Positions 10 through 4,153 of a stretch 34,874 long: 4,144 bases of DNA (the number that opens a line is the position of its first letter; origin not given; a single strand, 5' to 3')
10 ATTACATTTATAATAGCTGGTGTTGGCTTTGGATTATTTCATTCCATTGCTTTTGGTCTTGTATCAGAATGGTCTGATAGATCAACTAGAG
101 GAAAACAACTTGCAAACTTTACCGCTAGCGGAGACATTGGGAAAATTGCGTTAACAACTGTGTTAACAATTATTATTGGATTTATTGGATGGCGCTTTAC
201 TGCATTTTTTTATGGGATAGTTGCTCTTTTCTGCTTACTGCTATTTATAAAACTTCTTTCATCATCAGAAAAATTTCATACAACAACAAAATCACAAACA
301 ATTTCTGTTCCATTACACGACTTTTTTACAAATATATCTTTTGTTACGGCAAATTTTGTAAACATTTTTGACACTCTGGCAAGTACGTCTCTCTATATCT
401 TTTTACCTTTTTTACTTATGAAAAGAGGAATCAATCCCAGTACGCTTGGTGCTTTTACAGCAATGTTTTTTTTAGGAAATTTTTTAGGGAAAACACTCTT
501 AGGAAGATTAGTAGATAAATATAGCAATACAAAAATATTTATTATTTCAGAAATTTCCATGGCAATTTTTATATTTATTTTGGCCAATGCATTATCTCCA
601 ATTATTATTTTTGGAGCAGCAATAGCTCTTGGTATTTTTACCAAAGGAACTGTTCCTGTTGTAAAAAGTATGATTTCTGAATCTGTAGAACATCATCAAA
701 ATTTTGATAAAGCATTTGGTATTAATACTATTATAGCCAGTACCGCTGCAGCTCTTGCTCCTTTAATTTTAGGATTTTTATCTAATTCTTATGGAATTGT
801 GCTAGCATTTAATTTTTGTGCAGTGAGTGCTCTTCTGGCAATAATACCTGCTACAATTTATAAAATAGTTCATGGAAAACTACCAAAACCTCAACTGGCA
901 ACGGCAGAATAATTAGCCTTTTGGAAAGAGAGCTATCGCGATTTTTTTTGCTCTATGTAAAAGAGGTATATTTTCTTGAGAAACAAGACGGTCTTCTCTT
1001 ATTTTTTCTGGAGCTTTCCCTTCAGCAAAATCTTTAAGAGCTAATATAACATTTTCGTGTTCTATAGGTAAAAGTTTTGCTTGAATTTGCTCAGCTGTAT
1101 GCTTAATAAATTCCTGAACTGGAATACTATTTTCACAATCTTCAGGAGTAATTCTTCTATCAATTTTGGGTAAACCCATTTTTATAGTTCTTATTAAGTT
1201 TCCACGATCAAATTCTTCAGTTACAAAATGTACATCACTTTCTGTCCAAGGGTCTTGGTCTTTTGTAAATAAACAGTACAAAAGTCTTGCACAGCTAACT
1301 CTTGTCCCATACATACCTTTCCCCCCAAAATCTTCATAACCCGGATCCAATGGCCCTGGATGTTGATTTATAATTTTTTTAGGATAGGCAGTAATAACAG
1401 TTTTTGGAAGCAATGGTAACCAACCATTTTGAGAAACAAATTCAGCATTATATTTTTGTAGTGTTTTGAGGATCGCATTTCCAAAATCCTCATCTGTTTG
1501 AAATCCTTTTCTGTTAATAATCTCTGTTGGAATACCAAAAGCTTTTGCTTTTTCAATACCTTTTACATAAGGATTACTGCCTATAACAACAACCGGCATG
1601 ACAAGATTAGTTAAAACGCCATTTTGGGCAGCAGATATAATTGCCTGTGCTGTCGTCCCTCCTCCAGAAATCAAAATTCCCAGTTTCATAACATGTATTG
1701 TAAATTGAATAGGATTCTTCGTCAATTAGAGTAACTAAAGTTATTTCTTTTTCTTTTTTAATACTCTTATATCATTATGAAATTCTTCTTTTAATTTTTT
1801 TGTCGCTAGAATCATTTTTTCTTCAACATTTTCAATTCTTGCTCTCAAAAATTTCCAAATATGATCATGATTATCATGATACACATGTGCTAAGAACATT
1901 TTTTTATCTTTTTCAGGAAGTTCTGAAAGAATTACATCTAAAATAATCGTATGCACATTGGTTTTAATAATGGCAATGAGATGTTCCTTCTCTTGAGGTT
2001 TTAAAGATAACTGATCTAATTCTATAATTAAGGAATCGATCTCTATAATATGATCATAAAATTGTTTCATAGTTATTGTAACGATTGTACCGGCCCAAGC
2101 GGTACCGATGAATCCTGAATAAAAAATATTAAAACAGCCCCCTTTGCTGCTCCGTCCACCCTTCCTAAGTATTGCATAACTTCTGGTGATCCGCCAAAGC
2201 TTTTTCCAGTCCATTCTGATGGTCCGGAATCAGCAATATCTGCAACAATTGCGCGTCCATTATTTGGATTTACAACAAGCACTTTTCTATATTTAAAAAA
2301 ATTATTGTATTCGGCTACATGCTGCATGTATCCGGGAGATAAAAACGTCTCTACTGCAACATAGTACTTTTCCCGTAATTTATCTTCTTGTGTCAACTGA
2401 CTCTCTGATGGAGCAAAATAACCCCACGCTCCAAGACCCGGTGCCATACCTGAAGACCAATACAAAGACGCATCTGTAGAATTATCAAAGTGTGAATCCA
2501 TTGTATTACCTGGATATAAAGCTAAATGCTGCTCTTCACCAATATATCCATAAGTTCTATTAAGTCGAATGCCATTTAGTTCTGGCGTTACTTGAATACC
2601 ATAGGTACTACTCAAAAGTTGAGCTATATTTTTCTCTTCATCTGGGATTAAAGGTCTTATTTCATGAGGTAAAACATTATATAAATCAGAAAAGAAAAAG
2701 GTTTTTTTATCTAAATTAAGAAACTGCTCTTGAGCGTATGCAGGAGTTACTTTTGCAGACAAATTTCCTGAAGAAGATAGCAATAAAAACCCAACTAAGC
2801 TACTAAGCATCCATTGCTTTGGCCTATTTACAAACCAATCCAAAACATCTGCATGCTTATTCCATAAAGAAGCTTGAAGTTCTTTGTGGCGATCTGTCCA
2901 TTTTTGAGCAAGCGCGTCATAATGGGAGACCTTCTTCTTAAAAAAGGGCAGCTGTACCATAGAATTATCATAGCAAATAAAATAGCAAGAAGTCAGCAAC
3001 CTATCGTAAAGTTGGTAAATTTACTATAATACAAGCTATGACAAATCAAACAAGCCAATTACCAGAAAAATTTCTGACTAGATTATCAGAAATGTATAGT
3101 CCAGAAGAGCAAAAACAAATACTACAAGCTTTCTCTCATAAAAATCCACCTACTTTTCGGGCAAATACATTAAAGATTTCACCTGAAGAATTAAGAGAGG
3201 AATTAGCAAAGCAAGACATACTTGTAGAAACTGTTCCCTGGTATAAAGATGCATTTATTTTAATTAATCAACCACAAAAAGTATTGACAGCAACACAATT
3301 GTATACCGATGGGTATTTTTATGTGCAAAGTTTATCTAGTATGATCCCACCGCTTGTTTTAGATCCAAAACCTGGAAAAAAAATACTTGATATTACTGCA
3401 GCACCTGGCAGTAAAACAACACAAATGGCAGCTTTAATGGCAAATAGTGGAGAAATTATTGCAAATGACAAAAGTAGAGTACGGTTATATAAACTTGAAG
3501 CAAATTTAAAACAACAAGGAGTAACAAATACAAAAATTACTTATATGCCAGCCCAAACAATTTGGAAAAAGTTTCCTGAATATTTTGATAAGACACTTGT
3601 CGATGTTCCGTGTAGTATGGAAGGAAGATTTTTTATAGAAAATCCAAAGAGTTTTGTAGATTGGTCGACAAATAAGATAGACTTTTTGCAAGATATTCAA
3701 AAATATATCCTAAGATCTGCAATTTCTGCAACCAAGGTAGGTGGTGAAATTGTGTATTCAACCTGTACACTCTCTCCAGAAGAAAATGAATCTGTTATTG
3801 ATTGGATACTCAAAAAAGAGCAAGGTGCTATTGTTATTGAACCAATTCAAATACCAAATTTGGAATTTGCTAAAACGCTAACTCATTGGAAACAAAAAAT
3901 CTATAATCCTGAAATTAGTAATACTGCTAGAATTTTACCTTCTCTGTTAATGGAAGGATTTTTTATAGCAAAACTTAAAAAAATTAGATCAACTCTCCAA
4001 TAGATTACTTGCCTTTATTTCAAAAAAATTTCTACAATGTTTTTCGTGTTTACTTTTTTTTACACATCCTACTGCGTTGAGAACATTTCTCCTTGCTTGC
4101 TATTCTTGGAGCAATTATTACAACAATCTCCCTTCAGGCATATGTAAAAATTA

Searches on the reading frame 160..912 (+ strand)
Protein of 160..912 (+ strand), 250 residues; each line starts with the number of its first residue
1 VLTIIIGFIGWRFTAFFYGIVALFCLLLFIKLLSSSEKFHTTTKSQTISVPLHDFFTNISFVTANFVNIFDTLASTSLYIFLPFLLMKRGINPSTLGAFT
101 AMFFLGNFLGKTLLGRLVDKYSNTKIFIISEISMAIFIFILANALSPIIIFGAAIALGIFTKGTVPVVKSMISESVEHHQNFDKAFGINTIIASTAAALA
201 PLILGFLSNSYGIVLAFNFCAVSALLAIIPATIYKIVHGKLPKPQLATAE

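Call 66: search_protein_families(library=pfam, proteins=[window:160-912:+], max_evalue=0.01)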
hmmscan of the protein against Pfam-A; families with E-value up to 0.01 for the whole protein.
window:160-912:+ (250 aa): 1 family
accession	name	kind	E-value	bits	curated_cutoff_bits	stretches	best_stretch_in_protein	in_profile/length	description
PF07690.21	MFS_1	-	7e-24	84.8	33.4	1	66-236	3-173/347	Major Facilitator Superfamily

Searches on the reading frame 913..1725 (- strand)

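Call 66: search_protein_families(library=pfam, proteins=[window:913-1725:-], max_evalue=0.01)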
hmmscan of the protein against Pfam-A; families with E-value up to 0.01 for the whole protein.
window:913-1725:- (270 aa): 1 family
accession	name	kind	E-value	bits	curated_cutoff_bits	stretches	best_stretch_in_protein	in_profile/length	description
PF00551.24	Formyl_trans_N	-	2.2e-22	80.1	26.1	1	13-182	1-153/181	Formyl transferase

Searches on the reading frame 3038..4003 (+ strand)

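Call 66: search_protein_families(library=pfam, proteins=[window:3038-4003:+], max_evalue=0.01)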
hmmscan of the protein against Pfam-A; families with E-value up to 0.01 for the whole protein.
window:3038-4003:+ (321 aa): 5 families
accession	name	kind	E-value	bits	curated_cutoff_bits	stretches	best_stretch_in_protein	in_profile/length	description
PF01189.24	Methyltr_RsmB-F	-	7.8e-43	146.9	27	1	106-314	2-199/199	16S rRNA methyltransferase RsmB/F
PF17125.10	Methyltr_RsmF_N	-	9.8e-16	58.4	34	1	8-98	1-85/86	N-terminal domain of 16S rRNA methyltransferase RsmF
PF22458.1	RsmF-B_ferredox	-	1.9e-10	41.2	27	1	9-77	2-69/74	Methyltr_RsmF/B-like, ferredoxin-like domain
PF13847.12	Methyltransf_31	-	2.6e-06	27.6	27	1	111-249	2-114/145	Methyltransferase domain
PF01728.25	FtsJ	-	0.0003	21.2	24.1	1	111-260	20-154/181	FtsJ-like methyltransferase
